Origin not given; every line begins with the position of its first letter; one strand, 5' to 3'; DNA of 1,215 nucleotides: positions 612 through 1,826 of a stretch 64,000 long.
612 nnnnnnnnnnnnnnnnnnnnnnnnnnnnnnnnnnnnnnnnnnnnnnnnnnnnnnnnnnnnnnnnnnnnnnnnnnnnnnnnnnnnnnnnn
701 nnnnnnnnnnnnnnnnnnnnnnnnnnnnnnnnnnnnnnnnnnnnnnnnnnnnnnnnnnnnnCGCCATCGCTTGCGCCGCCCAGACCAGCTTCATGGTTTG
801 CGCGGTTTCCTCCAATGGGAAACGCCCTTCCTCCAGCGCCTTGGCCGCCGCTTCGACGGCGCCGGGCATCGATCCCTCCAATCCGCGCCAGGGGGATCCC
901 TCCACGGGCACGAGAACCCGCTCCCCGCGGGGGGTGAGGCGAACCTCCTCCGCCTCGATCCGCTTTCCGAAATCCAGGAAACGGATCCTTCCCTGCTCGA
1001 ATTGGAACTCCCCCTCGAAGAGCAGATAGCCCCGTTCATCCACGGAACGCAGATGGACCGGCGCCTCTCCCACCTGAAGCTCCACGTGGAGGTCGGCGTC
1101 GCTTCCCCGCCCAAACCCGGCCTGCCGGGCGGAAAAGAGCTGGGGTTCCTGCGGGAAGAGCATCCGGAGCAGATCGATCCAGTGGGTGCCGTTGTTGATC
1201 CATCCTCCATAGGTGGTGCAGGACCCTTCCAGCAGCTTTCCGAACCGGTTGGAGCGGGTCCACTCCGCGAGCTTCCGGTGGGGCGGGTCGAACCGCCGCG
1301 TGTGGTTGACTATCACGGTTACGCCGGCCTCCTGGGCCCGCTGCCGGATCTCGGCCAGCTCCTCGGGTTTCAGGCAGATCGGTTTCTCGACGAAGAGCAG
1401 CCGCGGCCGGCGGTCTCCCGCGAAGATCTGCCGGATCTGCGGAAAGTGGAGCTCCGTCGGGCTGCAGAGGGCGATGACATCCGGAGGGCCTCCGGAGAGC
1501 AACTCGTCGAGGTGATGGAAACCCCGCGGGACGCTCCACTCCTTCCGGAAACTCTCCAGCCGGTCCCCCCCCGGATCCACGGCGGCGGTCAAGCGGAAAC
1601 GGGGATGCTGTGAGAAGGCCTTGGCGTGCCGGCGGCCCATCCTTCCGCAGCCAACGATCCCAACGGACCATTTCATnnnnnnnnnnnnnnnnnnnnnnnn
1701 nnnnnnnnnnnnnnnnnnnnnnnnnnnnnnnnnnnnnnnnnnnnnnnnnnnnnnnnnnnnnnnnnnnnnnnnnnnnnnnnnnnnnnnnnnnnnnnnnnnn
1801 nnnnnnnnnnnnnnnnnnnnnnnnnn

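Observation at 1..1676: Gfo/Idh/MocA oxidoreductase fused to DegT aminotransferase (WbpB-WbpE-like coupled pair as one polypeptide)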

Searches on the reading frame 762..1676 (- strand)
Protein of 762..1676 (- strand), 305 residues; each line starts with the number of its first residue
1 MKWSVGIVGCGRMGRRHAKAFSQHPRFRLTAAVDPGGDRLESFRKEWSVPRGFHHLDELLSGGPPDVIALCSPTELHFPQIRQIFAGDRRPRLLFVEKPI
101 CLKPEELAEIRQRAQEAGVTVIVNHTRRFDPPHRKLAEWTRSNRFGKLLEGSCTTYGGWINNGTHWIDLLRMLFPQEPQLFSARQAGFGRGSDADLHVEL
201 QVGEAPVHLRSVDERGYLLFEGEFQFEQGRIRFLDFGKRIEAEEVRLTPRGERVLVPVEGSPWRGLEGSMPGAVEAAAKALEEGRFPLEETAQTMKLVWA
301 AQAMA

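Call 20: search_solved_structures(query=window:762-1676:-, max_evalue=0.01)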
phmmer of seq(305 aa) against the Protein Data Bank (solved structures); distinct sequences matched with E-value up to 0.01: 46.
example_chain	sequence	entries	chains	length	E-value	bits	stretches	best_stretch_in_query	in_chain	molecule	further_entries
8qc2_A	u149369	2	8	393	3.6e-14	56.1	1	5-148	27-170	Gfo/Idh/MocA family oxidoreductase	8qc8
7wzd_A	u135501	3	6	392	3.2e-13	53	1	5-148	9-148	4,5-dihydroxyphthalate dehydrogenase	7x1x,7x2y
3moi_A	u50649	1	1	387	3e-12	49.8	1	1-159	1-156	Probable dehydrogenase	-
8qc3_A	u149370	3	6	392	9.3e-12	48.1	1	5-149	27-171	Oxidoreductase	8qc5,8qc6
3ezy_A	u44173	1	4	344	1.1e-10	44.6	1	3-147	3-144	Dehydrogenase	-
4hkt_A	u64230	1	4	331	3.7e-10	42.9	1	5-147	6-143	Inositol 2-dehydrogenase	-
4n54_A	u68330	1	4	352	7.9e-10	41.8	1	4-146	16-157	Inositol dehydrogenase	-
4mkx_A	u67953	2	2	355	8e-10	41.8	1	4-146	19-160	Inositol dehydrogenase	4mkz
3q2k_A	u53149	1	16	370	8.6e-10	41.7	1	4-149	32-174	oxidoreductase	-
8zn9_A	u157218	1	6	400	3.2e-09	39.8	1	5-136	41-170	Oxidoreductase, putative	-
6o15_A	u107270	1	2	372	4.1e-09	39.5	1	5-162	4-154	Uncharacterized oxidoreductase YjhC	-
6jw6_A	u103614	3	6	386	4.3e-08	36.1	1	5-114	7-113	Dehydrogenase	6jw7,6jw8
9azo_A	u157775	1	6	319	9.8e-08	34.9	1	5-139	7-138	PmdC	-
3m2t_A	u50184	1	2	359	1.4e-07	34.4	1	4-155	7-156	Probable dehydrogenase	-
1zh8_A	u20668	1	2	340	7.7e-07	32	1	4-147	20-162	oxidoreductase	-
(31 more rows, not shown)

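Call 39: find_related_loci(query=A1, collection=genome_contigs, flank=8000)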
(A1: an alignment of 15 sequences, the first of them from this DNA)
Query A1 (305 aa) in genome_contigs; peptide patterns used: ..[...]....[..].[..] (x = any residue, [..] = any of these).
29 stretches matched a pattern; 14 encode a relative of the query (tblastn E <= 1e-3); 14 distinct loci.
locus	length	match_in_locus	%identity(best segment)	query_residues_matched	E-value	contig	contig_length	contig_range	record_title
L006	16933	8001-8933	47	1-305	4e-83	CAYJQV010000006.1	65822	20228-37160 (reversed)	MAG TPA_asm: uncultured Planctomycetia bacterium isolate ERP125453_co1_223 genome assembly, contig: NODE_257_length_6582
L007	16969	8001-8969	42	3-305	4e-79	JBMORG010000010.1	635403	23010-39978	MAG: Thermodesulfobacteriota bacterium isolate Betzabe_MAG174 MAG174_10, whole genome shotgun sequence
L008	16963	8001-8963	40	3-305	2e-76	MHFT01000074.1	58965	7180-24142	MAG: Omnitrophica bacterium RIFCSPLOWO2_12_FULL_50_11 rifcsplowo2_12_scaffold_4748, whole genome shotgun sequence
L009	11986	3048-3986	38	7-303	9e-52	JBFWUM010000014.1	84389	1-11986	MAG: Vicinamibacterales bacterium isolate CA_2019_TPBF_70 NODE_2376_length_84389_cov_16.279319_TPBF, whole genome shotgu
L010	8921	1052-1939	31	11-299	2e-47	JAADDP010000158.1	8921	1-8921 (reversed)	MAG: Campylobacterota bacterium isolate L_MaxBin.146 contig-127_9887, whole genome shotgun sequence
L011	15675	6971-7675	38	27-258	9e-45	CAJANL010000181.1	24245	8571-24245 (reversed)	MAG: uncultured Rhodospirillaceae bacterium isolate Loc080925-5-5m_bin-0078 genome assembly, contig: bin-0078:181/340, w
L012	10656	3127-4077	25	2-305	1e-30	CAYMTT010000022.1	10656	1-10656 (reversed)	MAG TPA_asm: uncultured Candidatus Saccharibacteria bacterium isolate binchicken_co17_376 genome assembly, contig: NODE_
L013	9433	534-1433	26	2-287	3e-24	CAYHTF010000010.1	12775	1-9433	MAG TPA_asm: uncultured Candidatus Saccharibacteria bacterium isolate ERP119705_co14_36 genome assembly, contig: NODE_61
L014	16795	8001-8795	27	2-253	6e-23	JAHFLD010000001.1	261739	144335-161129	MAG: Candidatus Harrisonbacteria bacterium isolate nzgw425 NODE_21_length_261740_cov_8.490136, whole genome shotgun sequ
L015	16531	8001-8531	30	4-171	2e-21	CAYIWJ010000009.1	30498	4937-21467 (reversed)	MAG TPA_asm: uncultured Candidatus Saccharibacteria bacterium isolate ERP119705_co3_785 genome assembly, contig: NODE_16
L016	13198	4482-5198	26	6-231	3e-21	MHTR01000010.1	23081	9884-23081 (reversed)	MAG: Candidatus Wildermuthbacteria bacterium RIFCSPHIGHO2_01_FULL_48_25 rifcsphigho2_01_scaffold_4227, whole genome shot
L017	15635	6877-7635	28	3-242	8e-21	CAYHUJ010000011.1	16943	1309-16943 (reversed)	MAG TPA_asm: uncultured Candidatus Saccharibacteria bacterium isolate ERP119705_co16_137 genome assembly, contig: NODE_2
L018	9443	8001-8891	26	2-285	2e-19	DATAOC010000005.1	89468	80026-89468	MAG TPA_asm: Candidatus Methylomirabilota bacterium isolate SMAG_U7035 k141_6799099, whole genome shotgun sequence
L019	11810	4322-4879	26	2-174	2e-17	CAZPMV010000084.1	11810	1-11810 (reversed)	MAG TPA_asm: uncultured Anaerolineales bacterium isolate binchicken_co243_252 genome assembly, contig: NODE_4794_length_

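Call 46: search_solved_structures(query=A1, max_evalue=0.001, show_alignments=2)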
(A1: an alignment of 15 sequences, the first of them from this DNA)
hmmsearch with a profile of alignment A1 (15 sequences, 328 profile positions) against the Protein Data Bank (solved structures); distinct sequences matched with E-value up to 0.001: 88 (the best 60 are shown).
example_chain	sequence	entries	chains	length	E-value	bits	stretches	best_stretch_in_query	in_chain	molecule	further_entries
3moi_A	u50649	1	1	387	7.8e-22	80.9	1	29-170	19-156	Probable dehydrogenase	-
7wzd_A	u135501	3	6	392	1e-19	74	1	32-168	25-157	4,5-dihydroxyphthalate dehydrogenase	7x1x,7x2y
4hkt_A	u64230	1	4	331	3.1e-17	65.8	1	5-159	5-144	Inositol 2-dehydrogenase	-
8qc2_A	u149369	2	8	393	5e-17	65.1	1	7-159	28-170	Gfo/Idh/MocA family oxidoreductase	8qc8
3ezy_A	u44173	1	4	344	1.3e-16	63.8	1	4-158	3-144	Dehydrogenase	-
9m37_A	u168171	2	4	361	1.9e-16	63.2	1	5-216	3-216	P581a DgpA2 and isoorientin complex structure | Gfo/Idh/MocA family protein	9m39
4mkx_A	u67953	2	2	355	2.2e-16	63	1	4-159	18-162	Inositol dehydrogenase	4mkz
4n54_A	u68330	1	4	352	2.8e-16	62.7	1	4-159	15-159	Inositol dehydrogenase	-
3i23_A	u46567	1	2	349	1.4e-15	60.4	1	62-216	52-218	Oxidoreductase, Gfo/Idh/MocA family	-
3fd8_A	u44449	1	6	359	1.5e-15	60.3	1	62-216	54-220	Oxidoreductase, Gfo/Idh/MocA family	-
3hnp_A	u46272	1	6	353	1.9e-15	59.9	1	65-161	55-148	Oxidoreductase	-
8qc3_A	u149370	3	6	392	2.8e-15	59.4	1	6-160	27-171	Oxidoreductase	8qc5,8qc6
3db2_A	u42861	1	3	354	1.4e-14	57.1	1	9-159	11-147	putative NADPH-dependent oxidoreductase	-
9azo_A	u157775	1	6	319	4.6e-14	55.4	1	41-156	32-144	PmdC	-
3q2k_A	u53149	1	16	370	6.6e-13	51.6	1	5-160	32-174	oxidoreductase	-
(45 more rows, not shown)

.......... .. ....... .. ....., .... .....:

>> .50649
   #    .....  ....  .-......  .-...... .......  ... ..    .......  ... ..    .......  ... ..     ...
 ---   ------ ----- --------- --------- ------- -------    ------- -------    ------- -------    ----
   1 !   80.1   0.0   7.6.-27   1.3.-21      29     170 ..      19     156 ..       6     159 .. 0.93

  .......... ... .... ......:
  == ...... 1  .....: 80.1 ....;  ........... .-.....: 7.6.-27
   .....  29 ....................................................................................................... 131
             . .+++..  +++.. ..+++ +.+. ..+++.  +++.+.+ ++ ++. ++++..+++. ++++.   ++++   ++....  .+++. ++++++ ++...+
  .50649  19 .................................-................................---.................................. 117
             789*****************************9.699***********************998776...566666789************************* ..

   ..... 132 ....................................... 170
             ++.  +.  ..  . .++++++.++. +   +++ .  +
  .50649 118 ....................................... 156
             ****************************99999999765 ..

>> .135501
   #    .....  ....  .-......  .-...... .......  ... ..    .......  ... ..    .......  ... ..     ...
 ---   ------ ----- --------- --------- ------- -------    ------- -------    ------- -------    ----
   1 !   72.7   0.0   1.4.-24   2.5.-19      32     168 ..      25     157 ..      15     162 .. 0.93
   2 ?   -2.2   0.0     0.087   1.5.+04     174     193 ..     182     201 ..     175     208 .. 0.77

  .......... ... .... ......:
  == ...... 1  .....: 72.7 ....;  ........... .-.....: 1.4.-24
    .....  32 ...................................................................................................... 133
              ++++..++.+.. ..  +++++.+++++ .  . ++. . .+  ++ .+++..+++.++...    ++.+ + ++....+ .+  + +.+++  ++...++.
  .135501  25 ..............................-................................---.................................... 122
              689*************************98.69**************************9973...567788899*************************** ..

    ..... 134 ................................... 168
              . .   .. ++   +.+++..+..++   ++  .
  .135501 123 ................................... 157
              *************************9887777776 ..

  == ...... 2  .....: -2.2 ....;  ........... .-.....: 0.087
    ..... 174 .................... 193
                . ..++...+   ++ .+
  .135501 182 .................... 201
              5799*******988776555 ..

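Call 47: find_homologous_proteins(query=A1, max_evalue=1e-20)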
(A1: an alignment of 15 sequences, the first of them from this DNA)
Query A1 (15 sequences) (305 aa, profile of the alignment): 121 proteins with E <= 1e-20 among 8000 candidates; the best 120 are listed.
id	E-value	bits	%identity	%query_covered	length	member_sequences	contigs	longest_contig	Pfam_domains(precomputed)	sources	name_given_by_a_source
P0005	7.1e-148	510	75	100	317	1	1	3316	PF01408.29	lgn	-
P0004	2.8e-146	505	77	100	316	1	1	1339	PF01408.29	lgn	-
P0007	3.5e-145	501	69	100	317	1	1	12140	PF01408.29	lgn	-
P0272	8.0e-144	497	49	99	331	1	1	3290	PF01408.29,PF22725.2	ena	-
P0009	9.4e-143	493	67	100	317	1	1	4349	PF01408.29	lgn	-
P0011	2.2e-139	482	62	100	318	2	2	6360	PF01408.29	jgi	-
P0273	2.3e-138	479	44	99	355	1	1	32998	PF01408.29,PF22725.2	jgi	jgi:predicted dehydrogenase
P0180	3.9e-137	475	43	98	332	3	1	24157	PF01408.29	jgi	-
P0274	6.8e-136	471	45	99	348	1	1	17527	PF01408.29,PF22725.2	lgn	-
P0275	1.2e-135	470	48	99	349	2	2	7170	PF01408.29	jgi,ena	-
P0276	2.5e-135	469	42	99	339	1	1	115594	PF01408.29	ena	-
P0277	3.4e-135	468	42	100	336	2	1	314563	PF01408.29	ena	-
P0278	9.4e-133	460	68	96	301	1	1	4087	PF01408.29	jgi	jgi:predicted dehydrogenase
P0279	8.9e-130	451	45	99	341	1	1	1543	PF01408.29,PF22725.2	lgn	-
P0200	3.9e-127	442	43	91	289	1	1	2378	PF01408.29,PF22725.2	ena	-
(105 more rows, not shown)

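Call 67: search_protein_families(library=pfam, proteins=[L007:276-1430:+, L007:4994-6124:+, L007:14261-15778:+, L009:403-1179:+, L009:6946-9756:+, L009:10817-11986:+, L010:5611-6276:-, L010:6279-7472:-, L006:11399-12487:+, L006:8960-9532:+], max_evalue=0.001)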
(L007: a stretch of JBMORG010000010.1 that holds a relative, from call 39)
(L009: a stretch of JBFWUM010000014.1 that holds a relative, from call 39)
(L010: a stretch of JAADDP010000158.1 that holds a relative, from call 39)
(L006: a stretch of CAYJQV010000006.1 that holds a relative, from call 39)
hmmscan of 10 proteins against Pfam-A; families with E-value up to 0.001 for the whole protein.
L007:276-1430:+ (384 aa): 3 families
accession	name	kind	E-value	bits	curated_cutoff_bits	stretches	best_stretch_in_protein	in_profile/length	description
PF00465.25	Fe-ADH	-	3.1e-35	121.7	31.3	1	11-178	2-168/168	Iron-containing alcohol dehydrogenase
PF25137.1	ADH_Fe_C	-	1.2e-31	110.4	27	1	189-382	1-189/194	Fe-containing alcohol dehydrogenase family, C-terminal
PF13685.12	Fe-ADH_2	-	3.3e-11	43.9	28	1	15-111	2-96/149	Iron-containing alcohol dehydrogenase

L007:4994-6124:+ (376 aa): 0 families

L007:14261-15778:+ (505 aa): 0 families

L009:403-1179:+ (258 aa): 1 family
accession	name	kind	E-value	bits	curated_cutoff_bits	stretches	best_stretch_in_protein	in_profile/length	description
PF05721.19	PhyH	-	2.4e-09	38.2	22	1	10-189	3-206/213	Phytanoyl-CoA dioxygenase (PhyH)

L009:6946-9756:+ (936 aa): 6 families
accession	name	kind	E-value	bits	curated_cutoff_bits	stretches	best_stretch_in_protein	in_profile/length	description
PF00005.33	ABC_tran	-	5.6e-28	98.7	25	1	729-876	3-137/137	ABC transporter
PF00664.28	ABC_membrane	-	1.6e-07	31.8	28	1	373-623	3-236/274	ABC transporter transmembrane region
PF02463.25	SMC_N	-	1.7e-06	28.1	40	1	848-919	137-212/220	RecF/RecN/SMC N terminal domain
PF13304.12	AAA_21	-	7.5e-06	26.7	27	0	851-904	241-298/304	AAA domain, putative AbiEii toxin, Type IV TA system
PF03266.21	NTPase_1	-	5e-05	23.7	23.9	0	740-787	2-47/168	NTPase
PF13555.12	AAA_29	-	9.6e-05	22.5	27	1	736-765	22-50/61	P-loop containing region of AAA domain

L009:10817-11986:+ (390 aa): 1 family
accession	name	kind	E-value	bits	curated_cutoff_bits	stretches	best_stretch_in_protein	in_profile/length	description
PF04932.20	Wzy_C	-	2.8e-13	50.3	31.7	1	278-377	1-105/149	O-Antigen ligase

L010:5611-6276:- (221 aa): 1 family
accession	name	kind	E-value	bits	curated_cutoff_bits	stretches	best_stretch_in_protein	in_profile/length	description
PF02397.22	Bac_transf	-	2.9e-50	170.7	27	1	3-196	2-178/179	Bacterial sugar transferase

L010:6279-7472:- (397 aa): 4 families
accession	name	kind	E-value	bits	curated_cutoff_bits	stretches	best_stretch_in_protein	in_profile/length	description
PF02719.21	Polysacc_synt_2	-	7.4e-38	130.8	20.2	1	35-282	2-252/293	Polysaccharide biosynthesis protein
PF16363.11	GDP_Man_Dehyd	-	1.7e-05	24.9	27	1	35-162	1-130/332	GDP-mannose 4,6 dehydratase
PF01370.27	Epimerase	-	4.5e-05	23.4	20.9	1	35-164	2-118/240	NAD dependent epimerase/dehydratase family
PF00106.31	adh_short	-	4.6e-05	23.4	26.6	1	35-143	4-114/195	short chain dehydrogenase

L006:11399-12487:+ (362 aa): 1 family
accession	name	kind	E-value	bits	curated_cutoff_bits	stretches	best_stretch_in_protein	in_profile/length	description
PF00155.27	Aminotran_1_2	-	9.8e-38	130.7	19.7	1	62-348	42-359/361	Aminotransferase class I and II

L006:8960-9532:+ (190 aa): 3 families
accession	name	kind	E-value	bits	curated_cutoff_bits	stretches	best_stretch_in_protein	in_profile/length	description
PF13302.13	Acetyltransf_3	-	5.1e-23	82.7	25.4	1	17-155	3-138/138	Acetyltransferase (GNAT) domain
PF13420.13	Acetyltransf_4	-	0.00038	21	24.3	1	19-172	2-152/155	Acetyltransferase (GNAT) domain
PF00583.31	Acetyltransf_1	-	0.00067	20.4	20.7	1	75-149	38-111/116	Acetyltransferase (GNAT) family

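Call 71: search_protein_families(library=ncbifam, proteins=[L007:276-1430:+, L007:1907-3229:+], max_evalue=1e-10)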
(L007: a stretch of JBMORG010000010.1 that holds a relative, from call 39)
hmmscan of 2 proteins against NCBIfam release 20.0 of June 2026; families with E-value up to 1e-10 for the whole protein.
L007:276-1430:+ (384 aa): 13 families
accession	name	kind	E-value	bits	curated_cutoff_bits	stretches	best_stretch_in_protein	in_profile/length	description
NF041833.1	Fe_ADH_ErcA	equivalog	7e-58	196.6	550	1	9-347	7-345/382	alcohol dehydrogenase-like regulatory protein ErcA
TIGR03405.1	Phn_Fe-ADH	equivalog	2.9e-53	180.9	423.7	1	12-346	6-331/355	iron-containing alcohol dehydrogenase PsrA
NF058672.1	4HyButDHCUPNE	equivalog_domain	1.2e-52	179.4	500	1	11-347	8-341/378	4-hydroxybutyrate dehydrogenase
TIGR02638.1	lactal_redase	equivalog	1.9e-51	175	523.15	1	7-347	4-346/379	lactaldehyde reductase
NF053866.1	CholDhdGbsBBac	equivalog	5.9e-45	153.6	550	1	6-356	11-361/392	choline dehydrogenase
NF007911.0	PRK10624.1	equivalog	7.4e-45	153.5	537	1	8-345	6-343/382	lactaldehyde reductase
NF050025.1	SulfAcetaldRedSarD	equivalog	4e-44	151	700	1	25-382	23-380/385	sulfoacetaldehyde reductase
NF007363.0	PRK09860.1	equivalog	2e-40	139.1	581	1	26-344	25-343/383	L-threonine dehydrogenase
NF010378.0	PRK13805.1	equivalog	8.7e-40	136.3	951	1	30-344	480-820/872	bifunctional acetaldehyde-CoA/alcohol dehydrogenase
NF011998.0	PRK15454.1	equivalog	3.4e-32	111.6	556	1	66-304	83-321/395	ethanolamine utilization ethanol dehydrogenase EutG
TIGR04266.1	NDMA_methanol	equivalog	7.3e-21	74.4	625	1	84-341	89-351/420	NDMA-dependent methanol dehydrogenase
NF041822.1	daptide_DH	equivalog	2e-20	73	300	1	34-232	2-204/363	daptide-type RiPP biosynthesis dehydogenase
NF011717.0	PRK15138.1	equivalog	4.4e-19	68.8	645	1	5-286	4-285/387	alcohol dehydrogenase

L007:1907-3229:+ (440 aa): 7 families
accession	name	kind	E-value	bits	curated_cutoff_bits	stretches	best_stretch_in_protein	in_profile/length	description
TIGR04181.1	NHT_00031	hypoth_equivalog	4.7e-63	213.2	420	1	95-350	32-300/359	LegC family aminotransferase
TIGR03588.1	PseC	equivalog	9.1e-63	212.4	423.5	1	94-438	31-379/380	UDP-4-amino-4,6-dideoxy-N-acetyl-beta-L-altrosamine transaminase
NF008687.0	PRK11706.1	equivalog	2.9e-51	174.4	375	1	96-429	34-364/375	dTDP-4-amino-4,6-dideoxygalactose transaminase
NF008658.2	PRK11658.1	equivalog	7.6e-49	166.3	631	1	94-373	34-317/379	UDP-4-amino-4-deoxy-L-arabinose aminotransferase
NF011936.0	PRK15407.1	equivalog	6.2e-45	153.7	423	1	96-356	68-358/440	lipopolysaccharide biosynthesis protein RfbH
TIGR02379.1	ECA_wecE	subfamily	4e-43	147.6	434.85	1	96-367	34-308/376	dTDP-4-amino-4,6-dideoxy-D-glucose transaminase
TIGR04427.1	PLP_DesI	equivalog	1.7e-42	146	650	1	87-367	46-317/390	dTDP-4-dehydro-6-deoxyglucose aminotransferase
